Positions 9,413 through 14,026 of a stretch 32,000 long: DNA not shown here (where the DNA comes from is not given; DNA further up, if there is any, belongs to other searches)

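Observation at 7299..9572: Tandem immunity paralogues are near-identical except for one hypervariable patch over the two N-terminal transmembrane helices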

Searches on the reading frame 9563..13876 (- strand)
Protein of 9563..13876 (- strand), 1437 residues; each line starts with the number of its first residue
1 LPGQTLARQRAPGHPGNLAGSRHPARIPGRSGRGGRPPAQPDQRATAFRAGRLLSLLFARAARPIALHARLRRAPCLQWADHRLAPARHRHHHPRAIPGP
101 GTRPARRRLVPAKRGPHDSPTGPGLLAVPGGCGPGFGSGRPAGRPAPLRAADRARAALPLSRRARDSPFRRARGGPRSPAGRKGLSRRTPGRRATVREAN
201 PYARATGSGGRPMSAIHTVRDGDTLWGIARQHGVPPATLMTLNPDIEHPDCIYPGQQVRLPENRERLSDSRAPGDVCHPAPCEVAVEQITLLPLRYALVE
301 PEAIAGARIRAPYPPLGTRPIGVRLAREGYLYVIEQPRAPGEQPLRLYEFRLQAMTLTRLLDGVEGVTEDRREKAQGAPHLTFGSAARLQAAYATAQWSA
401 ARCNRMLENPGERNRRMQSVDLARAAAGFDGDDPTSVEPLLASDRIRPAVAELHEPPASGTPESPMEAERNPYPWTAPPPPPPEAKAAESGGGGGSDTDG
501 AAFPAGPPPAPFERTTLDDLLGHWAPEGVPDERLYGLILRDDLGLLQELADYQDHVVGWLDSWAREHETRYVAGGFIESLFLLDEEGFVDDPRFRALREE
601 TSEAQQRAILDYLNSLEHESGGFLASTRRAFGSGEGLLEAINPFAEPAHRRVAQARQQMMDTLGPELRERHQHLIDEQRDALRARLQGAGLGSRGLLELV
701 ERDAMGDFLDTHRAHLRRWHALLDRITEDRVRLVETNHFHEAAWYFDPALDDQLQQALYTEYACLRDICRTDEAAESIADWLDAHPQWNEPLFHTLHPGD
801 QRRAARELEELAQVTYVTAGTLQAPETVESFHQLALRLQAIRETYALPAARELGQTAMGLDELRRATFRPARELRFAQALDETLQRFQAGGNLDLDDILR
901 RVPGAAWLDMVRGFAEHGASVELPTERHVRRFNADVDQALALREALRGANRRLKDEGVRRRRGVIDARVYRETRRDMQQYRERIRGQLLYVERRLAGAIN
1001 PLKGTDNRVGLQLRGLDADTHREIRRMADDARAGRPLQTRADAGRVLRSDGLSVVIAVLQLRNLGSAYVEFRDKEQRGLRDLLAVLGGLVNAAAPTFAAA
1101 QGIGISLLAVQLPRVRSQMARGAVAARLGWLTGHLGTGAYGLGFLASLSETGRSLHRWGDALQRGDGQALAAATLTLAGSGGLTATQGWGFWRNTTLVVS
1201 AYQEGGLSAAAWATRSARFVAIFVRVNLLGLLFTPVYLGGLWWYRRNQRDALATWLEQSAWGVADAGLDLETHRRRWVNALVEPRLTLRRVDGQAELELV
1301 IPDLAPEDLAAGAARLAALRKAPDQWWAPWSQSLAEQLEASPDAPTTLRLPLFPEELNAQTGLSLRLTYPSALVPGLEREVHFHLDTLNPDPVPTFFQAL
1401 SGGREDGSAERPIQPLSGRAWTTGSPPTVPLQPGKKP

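Call 6: search_protein_families(library=pfam, proteins=[window:9563-13876:-], max_evalue=0.01)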
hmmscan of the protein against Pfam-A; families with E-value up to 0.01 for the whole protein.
window:9563-13876:- (1437 aa): 2 families
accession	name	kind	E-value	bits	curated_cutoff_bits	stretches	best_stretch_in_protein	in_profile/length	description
PF20249.3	VasX_N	-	2.1e-24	86.8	27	1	282-424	1-153/156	VasX toxin N-terminal region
PF01476.26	LysM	-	4.6e-13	49.3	20.9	1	217-261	1-43/43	LysM domain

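Call 7: search_protein_families(library=ncbifam, proteins=[window:9563-13876:-], max_evalue=0.01)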
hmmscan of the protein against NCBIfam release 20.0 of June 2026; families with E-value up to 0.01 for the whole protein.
window:9563-13876:- (1437 aa): 9 families
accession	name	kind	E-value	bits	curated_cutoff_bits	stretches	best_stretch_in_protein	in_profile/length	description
NF041559.1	BTH_I2691_fam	subfamily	5.5e-34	117.8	150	1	289-1274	11-840/858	T6SS effector BTH_I2691 family protein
TIGR02899.1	spore_safA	subfamily_domain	2.1e-11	43.6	67.85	1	219-261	1-43/44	SafA/ExsA family spore coat assembly protein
NF008399.0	PRK11198.1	equivalog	3e-06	27.7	134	1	211-263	92-148/149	peptidoglycan-binding protein LysM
NF042931.1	SAG1386_EF1546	equivalog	1.7e-05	25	80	1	215-260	110-157/158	SAG1386/EF1546 family surface-associated protein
NF047755.1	LIC_10271_M23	exception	0.00017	21.4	180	1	211-270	21-79/207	LIC_10271 family cell wall hydrolase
NF008050.0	PRK10783.1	equivalog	0.0012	17.2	508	1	213-264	401-451/457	murein transglycosylase D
NF050804.1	CellDivDipMCaul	equivalog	0.0063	15.3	900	0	215-265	134-183/634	cell division endopeptidase DipM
NF004974.0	PRK06347.1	equivalog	0.0067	15.5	701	1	212-259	328-373/592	1,4-beta-N-acetylmuramoylhydrolase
NF040883.1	amid_act_ActS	equivalog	0.0072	15.6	375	0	210-265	29-83/242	amidase activator ActS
